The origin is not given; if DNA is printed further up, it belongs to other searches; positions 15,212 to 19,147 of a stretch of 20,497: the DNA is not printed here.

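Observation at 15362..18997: Giant membrane-inserted KAP NTPase with about 850 aa of unassigned C-terminus, directly downstream of an R-M pair: candidate uncharacterised defence gene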

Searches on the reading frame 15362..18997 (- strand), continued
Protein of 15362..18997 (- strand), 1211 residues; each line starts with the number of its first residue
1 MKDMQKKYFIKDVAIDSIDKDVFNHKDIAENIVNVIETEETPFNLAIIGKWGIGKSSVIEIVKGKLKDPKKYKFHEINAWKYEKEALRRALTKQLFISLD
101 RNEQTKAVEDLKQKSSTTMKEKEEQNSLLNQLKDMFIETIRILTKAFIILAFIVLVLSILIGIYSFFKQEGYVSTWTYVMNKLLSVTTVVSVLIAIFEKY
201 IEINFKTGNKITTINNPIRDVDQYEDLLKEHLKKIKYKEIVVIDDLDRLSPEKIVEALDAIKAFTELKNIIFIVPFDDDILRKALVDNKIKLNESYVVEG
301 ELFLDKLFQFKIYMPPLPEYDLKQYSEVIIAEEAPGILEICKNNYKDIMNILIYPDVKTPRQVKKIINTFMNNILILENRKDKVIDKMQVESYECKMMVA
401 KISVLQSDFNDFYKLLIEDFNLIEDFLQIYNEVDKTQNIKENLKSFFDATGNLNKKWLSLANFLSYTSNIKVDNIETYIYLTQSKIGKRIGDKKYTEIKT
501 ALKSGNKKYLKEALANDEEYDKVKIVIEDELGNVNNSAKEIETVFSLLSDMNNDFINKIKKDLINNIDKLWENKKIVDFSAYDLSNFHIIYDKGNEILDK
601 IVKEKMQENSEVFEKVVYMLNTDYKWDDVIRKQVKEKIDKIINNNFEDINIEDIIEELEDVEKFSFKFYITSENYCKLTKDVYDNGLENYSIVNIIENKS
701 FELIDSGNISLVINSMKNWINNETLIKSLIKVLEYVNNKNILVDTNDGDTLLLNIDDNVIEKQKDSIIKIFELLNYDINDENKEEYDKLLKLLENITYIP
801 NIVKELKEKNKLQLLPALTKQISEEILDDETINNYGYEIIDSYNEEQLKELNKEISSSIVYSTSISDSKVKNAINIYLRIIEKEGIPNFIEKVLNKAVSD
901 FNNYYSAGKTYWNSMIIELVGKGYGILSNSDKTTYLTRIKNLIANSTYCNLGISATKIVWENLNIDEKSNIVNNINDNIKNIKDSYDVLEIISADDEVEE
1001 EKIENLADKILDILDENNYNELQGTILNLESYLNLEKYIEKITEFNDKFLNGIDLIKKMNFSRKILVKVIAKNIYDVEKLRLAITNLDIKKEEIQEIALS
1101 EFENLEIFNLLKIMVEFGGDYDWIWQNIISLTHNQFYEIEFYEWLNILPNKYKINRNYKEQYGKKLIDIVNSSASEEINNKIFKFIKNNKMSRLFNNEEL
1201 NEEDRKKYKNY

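Call 14: find_encoding_contigs(protein=P0003, flank=10000, max_places=8)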
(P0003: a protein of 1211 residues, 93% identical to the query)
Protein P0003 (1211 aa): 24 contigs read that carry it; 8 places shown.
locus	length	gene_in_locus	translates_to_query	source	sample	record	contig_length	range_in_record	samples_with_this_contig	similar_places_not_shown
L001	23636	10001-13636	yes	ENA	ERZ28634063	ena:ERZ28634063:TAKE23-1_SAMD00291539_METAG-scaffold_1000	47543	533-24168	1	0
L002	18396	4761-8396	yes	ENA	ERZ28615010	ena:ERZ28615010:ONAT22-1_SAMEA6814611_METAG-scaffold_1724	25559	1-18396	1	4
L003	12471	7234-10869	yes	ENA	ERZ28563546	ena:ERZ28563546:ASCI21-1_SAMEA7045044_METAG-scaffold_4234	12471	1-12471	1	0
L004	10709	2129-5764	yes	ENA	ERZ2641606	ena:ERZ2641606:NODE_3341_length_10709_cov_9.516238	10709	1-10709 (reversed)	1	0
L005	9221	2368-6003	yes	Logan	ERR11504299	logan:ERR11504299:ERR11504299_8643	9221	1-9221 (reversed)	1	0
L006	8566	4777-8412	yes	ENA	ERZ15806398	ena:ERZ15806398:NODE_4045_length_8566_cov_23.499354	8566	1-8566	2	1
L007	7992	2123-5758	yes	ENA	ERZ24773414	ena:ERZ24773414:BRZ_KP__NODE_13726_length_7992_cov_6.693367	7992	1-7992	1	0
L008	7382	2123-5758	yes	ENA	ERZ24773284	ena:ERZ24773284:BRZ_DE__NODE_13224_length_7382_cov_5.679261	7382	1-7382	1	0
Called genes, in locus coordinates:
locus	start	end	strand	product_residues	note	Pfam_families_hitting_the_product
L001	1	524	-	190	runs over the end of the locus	-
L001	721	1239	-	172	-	-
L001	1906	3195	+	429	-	PF01076:Mob_Pre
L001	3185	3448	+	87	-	-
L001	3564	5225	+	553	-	PF00239:Resolvase, PF07508:Recombinase, PF13408:Zn_ribbon_recom, PF14287:DUF4368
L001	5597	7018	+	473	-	PF01076:Mob_Pre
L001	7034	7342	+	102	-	-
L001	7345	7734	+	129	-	PF14198:TnpV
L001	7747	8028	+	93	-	-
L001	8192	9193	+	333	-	PF00145:DNA_methylase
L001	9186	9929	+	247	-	PF11463:R-HINP1I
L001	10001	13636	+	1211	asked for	PF07693:KAP_NTPase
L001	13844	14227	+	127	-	-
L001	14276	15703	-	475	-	PF02511:Thy1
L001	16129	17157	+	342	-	PF11518:DUF3221 (weak)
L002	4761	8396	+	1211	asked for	PF07693:KAP_NTPase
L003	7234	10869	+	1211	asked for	PF07693:KAP_NTPase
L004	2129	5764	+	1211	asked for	PF07693:KAP_NTPase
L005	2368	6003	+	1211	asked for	PF07693:KAP_NTPase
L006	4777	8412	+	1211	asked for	PF07693:KAP_NTPase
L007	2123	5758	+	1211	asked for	PF07693:KAP_NTPase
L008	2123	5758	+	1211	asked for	PF07693:KAP_NTPase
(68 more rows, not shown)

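Call 17: find_encoding_contigs(protein=P0009, flank=10000, max_places=4)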
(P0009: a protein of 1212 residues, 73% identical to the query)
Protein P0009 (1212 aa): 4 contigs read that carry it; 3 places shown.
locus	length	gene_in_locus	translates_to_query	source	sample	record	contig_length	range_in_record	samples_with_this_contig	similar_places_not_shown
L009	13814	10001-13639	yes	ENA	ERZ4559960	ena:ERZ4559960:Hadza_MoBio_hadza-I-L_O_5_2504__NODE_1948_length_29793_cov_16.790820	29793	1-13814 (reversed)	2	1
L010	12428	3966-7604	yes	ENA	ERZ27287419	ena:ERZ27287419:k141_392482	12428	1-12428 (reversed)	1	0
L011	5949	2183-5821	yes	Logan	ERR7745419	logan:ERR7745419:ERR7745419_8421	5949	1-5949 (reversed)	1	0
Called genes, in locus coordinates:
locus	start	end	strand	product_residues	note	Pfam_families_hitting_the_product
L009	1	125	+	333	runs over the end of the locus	PF00044:Gp_dh_N, PF02800:Gp_dh_C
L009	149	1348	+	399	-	PF00162:PGK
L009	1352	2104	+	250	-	PF00121:TIM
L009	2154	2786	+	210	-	PF00293:NUDIX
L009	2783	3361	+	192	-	PF00625:Guanylate_kin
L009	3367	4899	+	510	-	PF01676:Metalloenzyme, PF06415:iPGM_N, PF01663:Phosphodiest (weak)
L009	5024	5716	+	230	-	-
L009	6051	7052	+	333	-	PF14057:GGGtGRT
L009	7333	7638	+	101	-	-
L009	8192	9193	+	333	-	PF00145:DNA_methylase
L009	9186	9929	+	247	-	PF11463:R-HINP1I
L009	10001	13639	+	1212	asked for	PF07693:KAP_NTPase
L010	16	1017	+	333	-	PF14057:GGGtGRT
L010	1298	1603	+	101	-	-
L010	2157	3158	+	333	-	PF00145:DNA_methylase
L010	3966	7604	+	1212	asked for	PF07693:KAP_NTPase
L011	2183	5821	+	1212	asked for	PF07693:KAP_NTPase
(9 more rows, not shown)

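Call 18: find_encoding_contigs(protein=P0011, flank=10000, max_places=4)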
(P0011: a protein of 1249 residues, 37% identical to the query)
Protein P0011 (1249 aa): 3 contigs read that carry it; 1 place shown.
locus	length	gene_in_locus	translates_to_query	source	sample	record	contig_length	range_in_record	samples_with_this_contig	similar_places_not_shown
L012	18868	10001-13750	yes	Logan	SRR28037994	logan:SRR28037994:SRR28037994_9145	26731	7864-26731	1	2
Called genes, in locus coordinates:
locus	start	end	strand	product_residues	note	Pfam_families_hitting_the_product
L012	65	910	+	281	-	-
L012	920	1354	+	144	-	PF04002:RadC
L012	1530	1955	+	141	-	-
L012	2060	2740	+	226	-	PF08769:Spo0A_C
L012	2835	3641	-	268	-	PF08239:SH3_3 (faint)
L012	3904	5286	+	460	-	PF04542:Sigma70_r2, PF04545:Sigma70_r4 (weak), PF08281:Sigma70_r4_2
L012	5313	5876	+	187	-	-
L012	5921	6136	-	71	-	-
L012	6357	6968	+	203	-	PF10386:DUF2441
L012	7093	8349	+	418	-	PF00817:IMS, PF11799:IMS_C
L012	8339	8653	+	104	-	PF08863:YolD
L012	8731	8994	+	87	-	-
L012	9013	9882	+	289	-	PF02899:Phage_int_SAM_1, PF13495:Phage_int_SAM_4 (weak), PF00589:Phage_integrase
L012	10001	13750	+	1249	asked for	PF07693:KAP_NTPase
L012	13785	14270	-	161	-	-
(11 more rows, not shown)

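Call 19: find_encoding_contigs(protein=P0013, flank=10000, max_places=4)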
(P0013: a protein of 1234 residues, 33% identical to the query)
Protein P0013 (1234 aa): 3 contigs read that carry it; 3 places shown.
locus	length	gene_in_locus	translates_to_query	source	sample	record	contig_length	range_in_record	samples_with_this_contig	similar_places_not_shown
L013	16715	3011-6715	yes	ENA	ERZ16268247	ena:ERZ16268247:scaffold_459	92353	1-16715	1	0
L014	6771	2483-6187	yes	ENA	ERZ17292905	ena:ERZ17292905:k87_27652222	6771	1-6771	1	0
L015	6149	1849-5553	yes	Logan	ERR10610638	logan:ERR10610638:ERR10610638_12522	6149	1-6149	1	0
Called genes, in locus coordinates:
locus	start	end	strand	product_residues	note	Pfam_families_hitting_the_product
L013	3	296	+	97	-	?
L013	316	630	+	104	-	-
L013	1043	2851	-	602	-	PF04851:ResIII (weak), PF00270:DEAD (faint)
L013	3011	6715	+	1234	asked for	PF07693:KAP_NTPase, PF13401:AAA_22 (faint)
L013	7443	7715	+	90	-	-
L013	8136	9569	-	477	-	PF01841:Transglut_core (faint)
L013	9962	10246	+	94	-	PF07876:Dabb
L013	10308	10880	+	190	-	PF03099:BPL_LplA_LipB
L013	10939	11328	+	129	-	PF12670:DUF3792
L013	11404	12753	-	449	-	-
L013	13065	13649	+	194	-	-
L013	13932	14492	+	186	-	-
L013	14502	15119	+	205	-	-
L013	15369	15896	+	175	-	-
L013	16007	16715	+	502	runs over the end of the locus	PF01336:tRNA_anti-codon, PF01409:tRNA-synt_2d (faint), PF00152:tRNA-synt_2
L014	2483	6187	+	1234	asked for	PF07693:KAP_NTPase, PF13401:AAA_22 (faint)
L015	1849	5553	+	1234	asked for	PF07693:KAP_NTPase, PF13401:AAA_22 (faint)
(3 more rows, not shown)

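Call 30: search_protein_families(library=padloc, alignment_id=A1, max_evalue=0.001)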
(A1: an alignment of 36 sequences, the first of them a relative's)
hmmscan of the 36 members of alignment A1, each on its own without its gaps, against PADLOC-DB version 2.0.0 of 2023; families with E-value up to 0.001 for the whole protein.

A. member 1, P0021 (1295 aa): 5 families
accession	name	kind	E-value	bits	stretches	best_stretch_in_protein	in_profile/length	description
PDLC02361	PifA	-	3.3e-22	76.9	2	212-377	154-313/720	PifA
PDLC02209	QatA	-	1.2e-15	55.2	2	231-296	188-252/646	-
PDLC04959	PDC-S20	-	2.9e-14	51.5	1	17-388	18-332/464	-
PDLC02210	QatA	-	8.9e-14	48.9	2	245-332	202-288/593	-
PDLC03839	LeoA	-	0.00083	16.5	0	20-62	36-80/559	-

B. families by the number of members that match (of 36 scanned): 9 families
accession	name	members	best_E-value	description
PDLC02361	PifA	36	1e-30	PifA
PDLC02209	QatA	36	4.1e-22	-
PDLC02210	QatA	36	5.5e-19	-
PDLC04959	PDC-S20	22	5.2e-17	-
PDLC03839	LeoA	4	3.8e-07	-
PDLC04956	PDC-S20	3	8.1e-10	-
PDLC04958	PDC-S20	3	2.9e-08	-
PDLC02888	DpdH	3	7.1e-06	DpdH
PDLC02373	dCTPase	1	0.00033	-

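Call 31: search_protein_families(library=pfam, alignment_id=A1, max_evalue=0.001)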
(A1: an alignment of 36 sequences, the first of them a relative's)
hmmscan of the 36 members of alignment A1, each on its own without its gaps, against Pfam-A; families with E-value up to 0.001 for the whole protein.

A. member 1, P0021 (1295 aa): 2 families
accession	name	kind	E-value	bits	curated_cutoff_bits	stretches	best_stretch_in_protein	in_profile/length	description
PF07693.20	KAP_NTPase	-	3.6e-39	135.2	20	1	24-378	3-287/293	KAP family P-loop domain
PF13401.12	AAA_22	-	3.1e-05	24.7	27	0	42-121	8-41/130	AAA domain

B. families by the number of members that match (of 36 scanned): 10 families
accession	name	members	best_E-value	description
PF07693.20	KAP_NTPase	36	3.4e-42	KAP family P-loop domain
PF13401.12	AAA_22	26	5.9e-08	AAA domain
PF00004.35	AAA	9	3.2e-05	ATPase family associated with various cellular activities (AAA)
PF20693.3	YobI-ATPase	7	5.7e-13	YobI-like P-loop NTPase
PF13191.12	AAA_16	6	0.00024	AAA ATPase domain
PF24883.2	NPHP3_N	2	2.8e-05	Nephrocystin 3, N-terminal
PF13238.12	AAA_18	1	0.00039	AAA domain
PF00005.33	ABC_tran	1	0.00047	ABC transporter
PF05673.19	DUF815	1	0.00073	Protein of unknown function (DUF815)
PF01637.24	ATPase_2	1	0.00094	ATPase domain predominantly from Archaea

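Call 33: search_solved_structures(query=window:15362-18997:-, max_evalue=1)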
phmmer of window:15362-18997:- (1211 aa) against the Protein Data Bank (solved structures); distinct sequences matched with E-value up to 1: 0.

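Call 34: search_solved_structures(query=A1, max_evalue=1)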
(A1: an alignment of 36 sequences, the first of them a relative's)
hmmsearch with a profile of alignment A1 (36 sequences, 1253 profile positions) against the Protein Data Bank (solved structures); distinct sequences matched with E-value up to 1: 14.
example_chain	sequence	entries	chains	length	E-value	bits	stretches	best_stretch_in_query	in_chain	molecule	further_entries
5h7c_A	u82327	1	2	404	0.0014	20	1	1017-1251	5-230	Immunoglobulin G-binding protein A, DHR14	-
2iw3_A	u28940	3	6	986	0.0017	19.7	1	831-1042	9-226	ELONGATION FACTOR 3A | ELONGATION FACTOR 3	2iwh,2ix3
8yld_v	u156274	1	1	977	0.0018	19.6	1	832-1038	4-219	Elongation factor 3A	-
8ylr_v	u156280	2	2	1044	0.0019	19.5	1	831-1038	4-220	Elongation factor 3A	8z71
2ix8_A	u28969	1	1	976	0.0023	19.2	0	832-1042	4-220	ELONGATION FACTOR 3A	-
7b7d_EF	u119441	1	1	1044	0.0025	19.1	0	831-1042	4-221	Elongation factor 3A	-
5cwh_A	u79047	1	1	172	0.0042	18.4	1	653-804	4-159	Designed helical repeat protein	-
5cwj_A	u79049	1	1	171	0.0094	17.2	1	852-984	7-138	Designed helical repeat protein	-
5h78_A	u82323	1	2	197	0.039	15.2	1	653-797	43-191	cAMP-dependent protein kinase type II-alpha regulatory subunit,DHR14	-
8whj_A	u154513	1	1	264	0.06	14.6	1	618-781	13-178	CLIP-associating protein 2,Pleckstrin homology-like domain family B member 2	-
37tt_A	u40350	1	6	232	0.12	13.6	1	602-784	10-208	Z4 c3ii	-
7mwr_B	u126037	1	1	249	0.29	12.3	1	817-1011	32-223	LHD101B4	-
6xh5_A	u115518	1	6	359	0.75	10.9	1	533-979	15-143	helical fusion design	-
6w2v_A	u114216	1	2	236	0.85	10.7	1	697-767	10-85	Junction 23 DHR14-DHR18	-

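Call 37: find_related_loci(query=window:15362-18997:-, collection=genome_contigs, flank=10000)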
Query window:15362-18997:- (1211 aa) in genome_contigs; peptide patterns used: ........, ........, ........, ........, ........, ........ (x = any residue, [..] = any of these).
27 stretches matched a pattern; 3 encode a relative of the query (tblastn E <= 1e-3); 3 distinct loci.
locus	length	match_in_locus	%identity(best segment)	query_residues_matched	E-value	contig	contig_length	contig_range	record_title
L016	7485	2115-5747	93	1-1211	0e+0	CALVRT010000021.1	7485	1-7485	MAG: uncultured Bacilli bacterium isolate E0_DP__bin64 genome assembly, contig: E0_DP__k127_1691857, whole genome shotgu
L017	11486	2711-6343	93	1-1211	0e+0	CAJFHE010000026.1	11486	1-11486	uncultured Clostridia bacterium isolate Chicken_16_mag_166 genome assembly, contig: MAGpy_11413_16_idba_bin_166_fascaffo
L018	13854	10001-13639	80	1-1211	0e+0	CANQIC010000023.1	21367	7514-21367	MAG: uncultured Clostridia bacterium isolate Lapin-028__bin98 genome assembly, contig: Lapin-028__NODE_2692_length_21367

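Call 45: find_encoding_contigs(protein=P0019, flank=10000, max_places=3)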
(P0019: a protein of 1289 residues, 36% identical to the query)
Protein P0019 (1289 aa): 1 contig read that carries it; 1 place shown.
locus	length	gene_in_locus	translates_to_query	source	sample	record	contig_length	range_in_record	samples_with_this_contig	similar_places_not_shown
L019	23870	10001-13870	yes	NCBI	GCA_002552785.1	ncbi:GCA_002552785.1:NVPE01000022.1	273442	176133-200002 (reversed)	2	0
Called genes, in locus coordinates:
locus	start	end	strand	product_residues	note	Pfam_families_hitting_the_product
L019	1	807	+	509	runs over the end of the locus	PF01676:Metalloenzyme, PF06415:iPGM_N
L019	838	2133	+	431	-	PF03952:Enolase_N, PF00113:Enolase_C, PF13378:MR_MLE_C (weak)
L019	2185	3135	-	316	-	PF01156:IU_nuc_hydro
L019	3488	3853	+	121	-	PF03788:LrgA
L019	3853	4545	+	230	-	PF04172:LrgB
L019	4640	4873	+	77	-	PF03840:SecG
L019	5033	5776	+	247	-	PF01738:DLH (faint), PF12146:Hydrolase_4, PF00561:Abhydrolase_1, PF12697:Abhydrolase_6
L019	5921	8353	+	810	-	PF08206:OB_RNB, PF17876:CSD2 (weak), PF08206:OB_RNB, PF17876:CSD2, PF00773:RNB, PF00575:S1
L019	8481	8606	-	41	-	-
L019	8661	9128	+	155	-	PF01668:SmpB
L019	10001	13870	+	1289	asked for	PF07693:KAP_NTPase, PF13401:AAA_22 (faint)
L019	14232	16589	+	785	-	PF04471:Mrr_cat (weak), PF20720:nSTAND3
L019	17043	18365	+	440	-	PF06527:TniQ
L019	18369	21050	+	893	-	PF08722:Tn7_TnsA-like_N, PF00665:rve (weak)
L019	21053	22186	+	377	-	PF05621:TniB (faint), PF13401:AAA_22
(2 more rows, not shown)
